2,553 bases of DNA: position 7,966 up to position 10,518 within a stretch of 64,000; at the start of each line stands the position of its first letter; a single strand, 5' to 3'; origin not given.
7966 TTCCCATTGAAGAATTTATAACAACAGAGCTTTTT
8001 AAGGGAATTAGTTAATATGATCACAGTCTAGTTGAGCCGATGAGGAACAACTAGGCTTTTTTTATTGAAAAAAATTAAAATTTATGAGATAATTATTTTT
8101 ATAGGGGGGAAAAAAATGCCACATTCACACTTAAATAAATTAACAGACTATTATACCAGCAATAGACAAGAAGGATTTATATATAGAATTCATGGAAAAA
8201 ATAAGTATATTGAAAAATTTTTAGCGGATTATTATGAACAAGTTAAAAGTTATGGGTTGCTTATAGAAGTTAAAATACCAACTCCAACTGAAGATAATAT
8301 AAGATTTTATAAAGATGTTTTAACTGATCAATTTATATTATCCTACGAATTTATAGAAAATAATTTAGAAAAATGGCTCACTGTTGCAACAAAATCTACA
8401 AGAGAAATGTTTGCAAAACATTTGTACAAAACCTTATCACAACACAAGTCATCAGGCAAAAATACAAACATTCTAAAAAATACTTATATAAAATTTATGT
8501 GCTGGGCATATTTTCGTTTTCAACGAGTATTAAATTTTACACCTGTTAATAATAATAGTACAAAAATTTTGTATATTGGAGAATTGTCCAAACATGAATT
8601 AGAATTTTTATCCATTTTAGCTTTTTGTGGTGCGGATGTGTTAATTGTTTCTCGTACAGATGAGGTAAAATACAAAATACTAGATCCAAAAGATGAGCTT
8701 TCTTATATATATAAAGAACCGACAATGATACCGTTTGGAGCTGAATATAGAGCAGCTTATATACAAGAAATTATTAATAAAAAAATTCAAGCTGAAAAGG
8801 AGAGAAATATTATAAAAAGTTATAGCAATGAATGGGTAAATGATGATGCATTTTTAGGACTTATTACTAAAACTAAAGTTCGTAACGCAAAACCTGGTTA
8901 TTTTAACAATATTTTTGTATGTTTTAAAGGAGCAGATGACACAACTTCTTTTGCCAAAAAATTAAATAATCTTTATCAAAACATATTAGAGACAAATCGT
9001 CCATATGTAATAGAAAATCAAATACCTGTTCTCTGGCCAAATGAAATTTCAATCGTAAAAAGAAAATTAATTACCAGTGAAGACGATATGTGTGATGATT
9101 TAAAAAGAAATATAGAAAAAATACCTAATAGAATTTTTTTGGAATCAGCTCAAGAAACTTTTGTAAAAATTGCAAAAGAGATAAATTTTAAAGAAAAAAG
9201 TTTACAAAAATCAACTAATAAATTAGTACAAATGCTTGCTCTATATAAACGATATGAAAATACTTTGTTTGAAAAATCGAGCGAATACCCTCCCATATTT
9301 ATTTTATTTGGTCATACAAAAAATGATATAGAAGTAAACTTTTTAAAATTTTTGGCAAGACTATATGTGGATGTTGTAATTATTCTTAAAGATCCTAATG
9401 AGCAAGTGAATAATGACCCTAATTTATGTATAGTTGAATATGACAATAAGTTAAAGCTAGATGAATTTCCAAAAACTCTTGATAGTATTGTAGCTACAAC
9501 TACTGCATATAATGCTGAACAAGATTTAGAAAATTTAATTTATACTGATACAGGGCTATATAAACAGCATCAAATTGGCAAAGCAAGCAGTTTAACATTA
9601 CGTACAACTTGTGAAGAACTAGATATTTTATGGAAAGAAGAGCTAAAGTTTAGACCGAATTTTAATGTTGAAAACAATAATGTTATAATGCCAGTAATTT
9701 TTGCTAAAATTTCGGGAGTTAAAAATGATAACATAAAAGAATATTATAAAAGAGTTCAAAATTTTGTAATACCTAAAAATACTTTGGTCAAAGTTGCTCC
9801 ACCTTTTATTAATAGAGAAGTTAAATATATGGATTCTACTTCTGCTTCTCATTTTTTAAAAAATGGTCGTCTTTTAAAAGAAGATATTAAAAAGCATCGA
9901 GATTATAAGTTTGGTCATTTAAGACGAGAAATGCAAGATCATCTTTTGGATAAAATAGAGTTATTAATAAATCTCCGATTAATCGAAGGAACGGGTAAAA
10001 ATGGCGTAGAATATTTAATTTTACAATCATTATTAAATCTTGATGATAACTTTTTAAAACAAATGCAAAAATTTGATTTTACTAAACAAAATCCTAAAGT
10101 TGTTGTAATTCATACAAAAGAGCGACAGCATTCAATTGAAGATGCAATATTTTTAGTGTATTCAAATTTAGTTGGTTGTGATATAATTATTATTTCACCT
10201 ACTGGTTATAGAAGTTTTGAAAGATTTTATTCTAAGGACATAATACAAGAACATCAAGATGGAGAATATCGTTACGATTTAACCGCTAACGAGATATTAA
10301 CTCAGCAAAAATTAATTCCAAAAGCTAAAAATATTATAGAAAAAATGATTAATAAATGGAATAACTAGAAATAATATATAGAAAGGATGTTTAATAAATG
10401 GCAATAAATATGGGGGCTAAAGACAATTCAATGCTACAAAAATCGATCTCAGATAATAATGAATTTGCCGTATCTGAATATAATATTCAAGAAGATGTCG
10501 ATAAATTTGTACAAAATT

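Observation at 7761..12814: Ter-type stress/defence cluster (TelA + two TerD) attached to an uncharacterised 750-aa protein and a separate Zn-ribbon gene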

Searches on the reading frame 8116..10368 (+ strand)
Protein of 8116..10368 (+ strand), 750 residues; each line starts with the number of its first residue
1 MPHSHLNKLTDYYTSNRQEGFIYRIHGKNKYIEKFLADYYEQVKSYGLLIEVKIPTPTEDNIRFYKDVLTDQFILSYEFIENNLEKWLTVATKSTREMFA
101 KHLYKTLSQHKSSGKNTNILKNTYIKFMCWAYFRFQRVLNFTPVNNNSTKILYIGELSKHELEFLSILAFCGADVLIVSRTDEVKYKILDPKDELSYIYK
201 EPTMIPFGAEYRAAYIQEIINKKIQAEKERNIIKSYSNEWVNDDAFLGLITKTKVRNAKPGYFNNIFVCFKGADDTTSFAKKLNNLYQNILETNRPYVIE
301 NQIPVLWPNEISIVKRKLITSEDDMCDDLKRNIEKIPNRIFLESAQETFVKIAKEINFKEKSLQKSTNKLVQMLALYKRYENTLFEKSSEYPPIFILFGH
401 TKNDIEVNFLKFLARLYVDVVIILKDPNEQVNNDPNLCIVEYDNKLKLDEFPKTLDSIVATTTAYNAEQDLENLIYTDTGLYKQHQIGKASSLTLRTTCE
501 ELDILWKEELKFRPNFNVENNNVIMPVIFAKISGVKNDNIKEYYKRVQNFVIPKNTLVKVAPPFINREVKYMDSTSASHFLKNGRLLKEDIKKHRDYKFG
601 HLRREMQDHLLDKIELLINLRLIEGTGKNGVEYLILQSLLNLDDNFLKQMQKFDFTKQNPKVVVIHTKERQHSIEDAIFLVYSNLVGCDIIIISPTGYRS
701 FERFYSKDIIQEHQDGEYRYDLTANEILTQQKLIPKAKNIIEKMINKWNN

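Call 5: search_protein_families(library=pfam, proteins=[window:8116-10368:+], max_evalue=0.01)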
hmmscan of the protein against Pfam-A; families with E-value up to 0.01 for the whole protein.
window:8116-10368:+ (750 aa): 1 family
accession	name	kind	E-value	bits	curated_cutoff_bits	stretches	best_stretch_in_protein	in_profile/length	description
PF14266.11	YceG_bac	-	2e-75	254.1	25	3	497-716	2-217/250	YceG domain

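Call 6: search_protein_families(library=ncbifam, proteins=[window:8116-10368:+], max_evalue=0.01)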
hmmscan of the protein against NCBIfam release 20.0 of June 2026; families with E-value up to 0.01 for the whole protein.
window:8116-10368:+ (750 aa): 0 families

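Call 9: find_homologous_proteins(query=window:8116-10368:+, max_evalue=0.001)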
Query window:8116-10368:+ (750 aa): 65 proteins with E <= 0.001 among 8000 candidates.
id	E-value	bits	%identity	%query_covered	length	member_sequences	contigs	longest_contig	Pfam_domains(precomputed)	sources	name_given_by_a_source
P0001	0.0e+0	1686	100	100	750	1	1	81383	PF14266.12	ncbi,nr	ncbi:hypothetical protein AN641_08550 [Candidatus Epulonipiscioides gigas]|nr:hypothetical protein A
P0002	0.0e+0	1099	66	99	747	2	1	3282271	PF14266.12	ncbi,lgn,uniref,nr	ncbi:YceG family protein [Candidatus Epulonipiscium viviparus]|uniref:YceG family protein n=1 Tax=Ca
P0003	0.0e+0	1056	62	99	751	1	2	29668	PF14266.12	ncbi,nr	ncbi:MAG: hypothetical protein ATN31_04375 [Candidatus Epulonipiscioides saccharophilum]|nr:MAG: hyp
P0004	2.1e-258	877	56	99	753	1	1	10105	PF14266.12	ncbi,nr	ncbi:MAG: hypothetical protein BEN19_05650 [Epulopiscium sp. Nuni2H_MBin003]|nr:MAG: hypothetical pr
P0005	1.8e-179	617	45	93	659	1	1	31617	PF14266.12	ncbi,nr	ncbi:MAG: hypothetical protein ATN35_08240 [Epulopiscium sp. Nele67-Bin004]|nr:MAG: hypothetical pro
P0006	9.9e-153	528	38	97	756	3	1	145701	PF14266.12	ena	-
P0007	2.0e-149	517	38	98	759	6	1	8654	PF14266.12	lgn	-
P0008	2.1e-149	517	38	97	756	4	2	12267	PF14266.12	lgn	-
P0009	4.6e-149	516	38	97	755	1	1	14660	PF14266.12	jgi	-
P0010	5.1e-149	516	38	97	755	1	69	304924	PF14266.12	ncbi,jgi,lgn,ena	-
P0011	3.9e-148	513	38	97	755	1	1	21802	PF14266.12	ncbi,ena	-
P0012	4.1e-148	513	38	96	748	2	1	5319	PF14266.12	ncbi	-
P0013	9.0e-148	512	38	97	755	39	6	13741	PF14266.12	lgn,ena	-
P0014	7.0e-146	505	37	96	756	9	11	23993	PF14266.12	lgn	-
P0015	1.8e-145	504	37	96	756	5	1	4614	PF14266.12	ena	-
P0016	2.0e-145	504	36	96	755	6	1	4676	PF14266.12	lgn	-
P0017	2.2e-145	504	36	96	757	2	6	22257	PF14266.12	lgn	-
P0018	1.7e-144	501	37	100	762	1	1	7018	PF14266.12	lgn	-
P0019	2.0e-144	501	38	96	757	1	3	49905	PF14266.12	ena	-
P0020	2.3e-144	500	36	96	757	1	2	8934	PF14266.12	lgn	-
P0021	2.8e-144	500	38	96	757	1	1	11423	PF14266.12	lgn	-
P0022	4.4e-144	500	36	96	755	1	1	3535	PF14266.12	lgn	-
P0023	9.8e-144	498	36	96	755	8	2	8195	PF14266.12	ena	-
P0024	1.4e-143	498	37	96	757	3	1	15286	PF14266.12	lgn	-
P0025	5.5e-143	496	38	96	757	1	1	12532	PF14266.12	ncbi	-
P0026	9.6e-143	495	36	96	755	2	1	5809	PF14266.12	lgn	-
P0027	1.3e-142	495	36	96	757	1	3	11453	PF14266.12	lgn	-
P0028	2.9e-142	494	38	94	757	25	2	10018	PF14266.12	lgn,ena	-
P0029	3.5e-142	493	37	96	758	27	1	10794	PF14266.12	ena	-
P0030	1.4e-141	491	37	97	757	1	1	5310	PF14266.12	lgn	-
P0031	1.8e-141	491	36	96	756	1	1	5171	PF14266.12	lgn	-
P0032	5.3e-141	489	36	96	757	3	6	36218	PF14266.12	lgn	-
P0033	8.4e-141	489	36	97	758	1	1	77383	PF14266.12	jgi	-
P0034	1.4e-140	488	36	96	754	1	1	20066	PF14266.12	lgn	-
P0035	3.3e-139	483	35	98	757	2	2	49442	PF14266.12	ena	-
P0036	6.7e-139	482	36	97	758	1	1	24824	PF14266.12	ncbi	-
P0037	2.0e-138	481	35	97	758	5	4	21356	PF14266.12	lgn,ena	-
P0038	4.0e-138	480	34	95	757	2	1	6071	PF14266.12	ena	-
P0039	4.1e-138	480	37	94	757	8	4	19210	PF14266.12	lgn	-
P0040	4.1e-138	480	36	96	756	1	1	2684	PF14266.12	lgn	-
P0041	1.7e-137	478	36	96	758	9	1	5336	PF14266.12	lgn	-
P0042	1.3e-136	475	36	97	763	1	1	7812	PF14266.12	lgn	-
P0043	7.5e-136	472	36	96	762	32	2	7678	PF14266.12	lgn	-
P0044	1.3e-135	472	37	96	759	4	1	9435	PF14266.12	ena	-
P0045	2.1e-135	471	36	97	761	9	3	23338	PF14266.12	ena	-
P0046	4.4e-135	470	36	96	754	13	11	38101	PF14266.12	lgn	-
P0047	1.9e-134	468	36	96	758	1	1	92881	PF14266.12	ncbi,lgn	ncbi:MAG: YceG family protein [Lachnotalea sp.]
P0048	1.8e-131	458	33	96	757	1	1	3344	PF14266.12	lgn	-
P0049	4.9e-130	453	44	69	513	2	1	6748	PF14266.12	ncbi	ncbi:MAG: hypothetical protein ATN33_04045, partial [Epulopiscium sp. Nele67-Bin001]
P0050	7.0e-129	449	34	96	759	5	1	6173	PF14266.12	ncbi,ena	-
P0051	2.2e-128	448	34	97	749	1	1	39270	PF14266.12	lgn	-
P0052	6.4e-128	446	34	95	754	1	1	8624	PF14266.12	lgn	-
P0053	1.5e-127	445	34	96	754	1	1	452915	PF14266.12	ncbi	-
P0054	5.8e-127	443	35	98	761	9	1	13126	PF14266.12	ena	-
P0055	3.0e-122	427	37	92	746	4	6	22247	PF14266.12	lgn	-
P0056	4.9e-116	407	33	96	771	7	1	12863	PF14266.12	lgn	-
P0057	1.6e-112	395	33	99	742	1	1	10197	PF14266.12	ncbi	-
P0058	9.4e-108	379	33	94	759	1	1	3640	PF14266.12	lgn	-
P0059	7.2e-105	370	32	99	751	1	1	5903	PF14266.12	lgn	-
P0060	6.0e-101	357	34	96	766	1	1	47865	PF14266.12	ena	-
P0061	1.9e-98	349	32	96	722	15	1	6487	PF14266.12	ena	-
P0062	1.2e-93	333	31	93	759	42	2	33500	PF14266.12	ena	-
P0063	5.4e-92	327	31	93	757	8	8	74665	PF14266.12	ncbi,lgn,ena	-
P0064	1.8e-89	319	32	96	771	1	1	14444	PF14266.12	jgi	-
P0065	1.2e-86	310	30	92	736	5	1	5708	PF14266.12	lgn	-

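Call 22: find_related_loci(query=A1, collection=genome_contigs, flank=8000)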
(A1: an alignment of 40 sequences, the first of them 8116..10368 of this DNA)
Query A1 (750 aa) in genome_contigs; peptide patterns used: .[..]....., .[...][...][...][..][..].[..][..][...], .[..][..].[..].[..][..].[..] (x = any residue, [..] = any of these).
599 stretches matched a pattern (row limit reached: there are more); 522 encode a relative of the query (tblastn E <= 1e-3); the best 80 are kept; 80 distinct loci.
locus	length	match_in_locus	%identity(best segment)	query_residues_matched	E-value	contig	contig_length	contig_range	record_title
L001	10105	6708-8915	56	3-748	0e+0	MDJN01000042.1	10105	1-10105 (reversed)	MAG: Epulopiscium sp. Nuni2H_MBin003 Nuni2HMBin003_136, whole genome shotgun sequence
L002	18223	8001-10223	48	8-750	0e+0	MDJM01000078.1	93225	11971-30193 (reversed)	MAG: Epulopiscium sp. Nuni2H_MBin001 Nuni2HMBin001_8, whole genome shotgun sequence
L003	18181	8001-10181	37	6-723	1e-152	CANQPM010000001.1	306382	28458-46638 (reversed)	MAG: uncultured Lachnospiraceae bacterium isolate Lapin-012__bin1 genome assembly, contig: Lapin-012__NODE_13_length_306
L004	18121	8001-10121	38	21-722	1e-151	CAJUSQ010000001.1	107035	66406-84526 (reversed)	MAG TPA_asm: uncultured Lachnospiraceae bacterium isolate MGBC165061 genome assembly, contig: MGBC165061.1, whole genome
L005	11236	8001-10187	38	3-722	8e-152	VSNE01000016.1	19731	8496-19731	MAG: Lachnospiraceae bacterium isolate S9761_S13_bin.16 S9761_S13_S9761_S13_bin.16_contig_16, whole genome shotgun seque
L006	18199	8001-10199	38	3-727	2e-151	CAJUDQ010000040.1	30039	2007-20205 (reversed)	MAG TPA_asm: uncultured Lachnospiraceae bacterium isolate MGBC130214 genome assembly, contig: MGBC130214.40, whole genom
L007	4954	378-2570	37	1-722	2e-153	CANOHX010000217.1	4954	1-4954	MAG TPA_asm: uncultured Lachnospiraceae bacterium isolate SRR13921775_bin.38_metawrap_v1.3_MAG genome assembly, contig:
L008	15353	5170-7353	37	5-727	3e-150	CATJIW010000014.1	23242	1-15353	MAG: uncultured Lachnospiraceae bacterium isolate iMGMC-385_1678881684 genome assembly, contig: MegahitA5_21769, whole g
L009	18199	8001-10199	38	3-727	5e-150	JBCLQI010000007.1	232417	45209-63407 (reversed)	Lachnospiraceae bacterium 48-33 voucher GPTB0118 scaffold7, whole genome shotgun sequence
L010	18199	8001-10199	37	1-726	3e-149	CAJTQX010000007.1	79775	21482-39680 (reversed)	MAG TPA_asm: uncultured Anaerotignum sp. isolate MGBC109121 genome assembly, contig: MGBC109121.7, whole genome shotgun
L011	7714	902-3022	37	21-722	2e-149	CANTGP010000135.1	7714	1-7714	MAG TPA_asm: uncultured Lachnospiraceae bacterium isolate SRR13921779_bin.103_metawrap_v1.3_MAG genome assembly, contig:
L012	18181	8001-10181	37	6-723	7e-149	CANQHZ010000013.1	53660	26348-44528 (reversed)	MAG: uncultured Lachnospiraceae bacterium isolate Lapin-028__bin75 genome assembly, contig: Lapin-028__NODE_572_length_5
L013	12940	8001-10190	36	3-723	8e-149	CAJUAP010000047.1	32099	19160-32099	MAG TPA_asm: uncultured Acetatifactor sp. isolate MGBC125006 genome assembly, contig: MGBC125006.47, whole genome shotgu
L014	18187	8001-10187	38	3-722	2e-148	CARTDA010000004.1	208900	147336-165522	MAG: uncultured Lachnospiraceae bacterium isolate MGBC166886 genome assembly, contig: MGBC166886.4, whole genome shotgun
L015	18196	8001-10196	36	1-723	5e-148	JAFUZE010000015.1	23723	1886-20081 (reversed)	MAG: Lachnospiraceae bacterium isolate RGIG4959 Roe_deer_Rumen-4__c14334, whole genome shotgun sequence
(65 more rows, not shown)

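Call 29: search_protein_families(library=pfam, proteins=[L002:3000-3842:+, L002:5287-6744:-, L002:6927-7898:+, L002:12452-13054:+, L001:1940-3094:+, L001:3122-4252:+, L001:4254-4949:+, L001:4900-5967:+, L001:5955-6626:+], max_evalue=0.001)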
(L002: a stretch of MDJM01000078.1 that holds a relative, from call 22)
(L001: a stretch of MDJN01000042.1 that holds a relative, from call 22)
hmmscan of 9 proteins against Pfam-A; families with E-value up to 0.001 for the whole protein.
L002:3000-3842:+ (280 aa): 0 families

L002:5287-6744:- (485 aa): 2 families
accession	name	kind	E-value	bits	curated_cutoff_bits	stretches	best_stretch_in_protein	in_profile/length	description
PF00015.26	MCPsignal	-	3.8e-30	105.4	34.6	1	140-302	25-169/172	Methyl-accepting chemotaxis protein (MCP) signalling domain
PF13682.11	CZB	-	1.1e-08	35.7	29.4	1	370-433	1-63/64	Chemoreceptor zinc-binding domain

L002:6927-7898:+ (323 aa): 1 family
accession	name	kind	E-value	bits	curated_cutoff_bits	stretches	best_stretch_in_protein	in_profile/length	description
PF03547.23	Mem_trans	-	3.6e-14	52.6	25.7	1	12-254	3-289/343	Membrane transport protein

L002:12452-13054:+ (200 aa): 0 families

L001:1940-3094:+ (384 aa): 1 family
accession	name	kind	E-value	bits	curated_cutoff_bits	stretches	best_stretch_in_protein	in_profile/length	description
PF04055.27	Radical_SAM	-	2.3e-05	25.1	29.5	1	151-236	2-90/166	Radical SAM superfamily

L001:3122-4252:+ (376 aa): 3 families
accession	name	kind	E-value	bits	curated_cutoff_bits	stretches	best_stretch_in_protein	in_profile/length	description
PF01041.23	DegT_DnrJ_EryC1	-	4.8e-90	302.8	19.8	1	16-370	10-359/360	DegT/DnrJ/EryC1/StrS aminotransferase family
PF00155.27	Aminotran_1_2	-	2.2e-09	37.4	19.7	1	23-159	38-192/361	Aminotransferase class I and II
PF00266.25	Aminotran_5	-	4.1e-07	29.7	21.5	1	37-158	53-181/371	Aminotransferase class-V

L001:4254-4949:+ (231 aa): 1 family
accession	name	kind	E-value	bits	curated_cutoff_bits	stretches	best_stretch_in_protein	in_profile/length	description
PF08889.16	WbqC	-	2.6e-75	253.4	21.3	1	11-227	1-217/218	WbqC-like protein family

L001:4900-5967:+ (355 aa): 2 families
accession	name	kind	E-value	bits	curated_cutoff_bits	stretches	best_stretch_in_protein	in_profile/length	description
PF03102.20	NeuB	-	1.9e-82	276.8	22.1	1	40-279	1-240/241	NeuB family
PF08666.17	SAF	-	1.3e-10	42.1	21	1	295-347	2-58/63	SAF domain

L001:5955-6626:+ (223 aa): 1 family
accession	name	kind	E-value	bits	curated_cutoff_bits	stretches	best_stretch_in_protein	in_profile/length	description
PF02348.25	CTP_transf_3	-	6.3e-25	88.7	22.6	1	5-218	1-203/217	Cytidylyltransferase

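Call 34: predict_structure(alignment_id=A1)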
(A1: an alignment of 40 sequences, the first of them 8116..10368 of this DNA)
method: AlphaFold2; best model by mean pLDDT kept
length: 750 residues; sequences in the alignment: 40
mean_pLDDT: 84.9   pTM: 0.55
mean pLDDT of the five models: 84.9, 84.4, 83.1, 82.4, 81.8
residues with pLDDT >= 90: 325; 70-90: 348; 50-70: 41; < 50: 36
segments of 3 or more residues with pLDDT < 50: 464-485, 732-740, 748-750
pLDDT, mean of each block of 10 residues (from residue 1): 76 79 92 93 91 93 93 94 93 92 95 94 96 90 72 93 94 92 87 90 88 90 76 81 84 86 92 86 91 93 91 90 90 90 92 91 92 96 89 94 93 95 91 87 86 77 47 40 53 84 84 76 85 89 87 81 66 70 86 87 87 91 86 88 85 80 85 89 92 88 88 88 79 47 48
secondary structure, 60 per line:
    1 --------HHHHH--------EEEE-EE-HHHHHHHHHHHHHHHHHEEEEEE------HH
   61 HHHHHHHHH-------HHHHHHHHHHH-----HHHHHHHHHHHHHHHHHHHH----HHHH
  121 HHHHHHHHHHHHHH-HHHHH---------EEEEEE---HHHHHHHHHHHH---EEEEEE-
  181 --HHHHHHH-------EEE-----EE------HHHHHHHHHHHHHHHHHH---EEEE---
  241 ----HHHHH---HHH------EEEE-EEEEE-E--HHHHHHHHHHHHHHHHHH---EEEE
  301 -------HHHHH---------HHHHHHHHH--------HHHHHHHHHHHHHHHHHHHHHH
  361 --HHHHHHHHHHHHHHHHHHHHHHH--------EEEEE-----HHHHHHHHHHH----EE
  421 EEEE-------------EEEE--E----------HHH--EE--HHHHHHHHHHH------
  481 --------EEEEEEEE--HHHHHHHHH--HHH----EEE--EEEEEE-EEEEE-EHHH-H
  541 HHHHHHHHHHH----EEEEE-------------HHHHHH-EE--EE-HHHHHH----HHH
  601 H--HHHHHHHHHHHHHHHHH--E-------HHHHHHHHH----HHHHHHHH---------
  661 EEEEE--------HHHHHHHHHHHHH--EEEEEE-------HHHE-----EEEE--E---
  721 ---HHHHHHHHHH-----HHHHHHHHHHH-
elements in order (helices of 4 or more, strands of 3 or more residues): H9-13 E22-25 H30-46 E47-52 H59-69 H77-87 H93-112 H117-134 H136-140 E150-155 H159-170 E174-179 H183-189 E197-199 H213-230 E234-237 H245-249 E262-265 E267-271 H276-293 E297-300 H308-312 H322-330 H339-360 H363-385 E394-398 H404-414 E419-424 E438-441 H464-474 E489-496 H499-507 E517-519 E522-527 E529-533 H540-551 E556-560 H574-579 H588-593 H598-601 H604-620 H631-639 H644-651 E661-665 H674-686 E689-694 E711-714 H724-733 H739-749

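Call 38: search_solved_structures(query=A1, max_evalue=1)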
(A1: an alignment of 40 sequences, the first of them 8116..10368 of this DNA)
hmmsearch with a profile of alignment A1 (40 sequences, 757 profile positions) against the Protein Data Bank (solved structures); distinct sequences matched with E-value up to 1: 0.

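Call 65: search_protein_families(library=padloc, proteins=[window:8116-10368:+], max_evalue=0.01)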
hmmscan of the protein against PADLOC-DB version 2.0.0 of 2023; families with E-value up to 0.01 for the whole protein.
window:8116-10368:+ (750 aa): 0 families
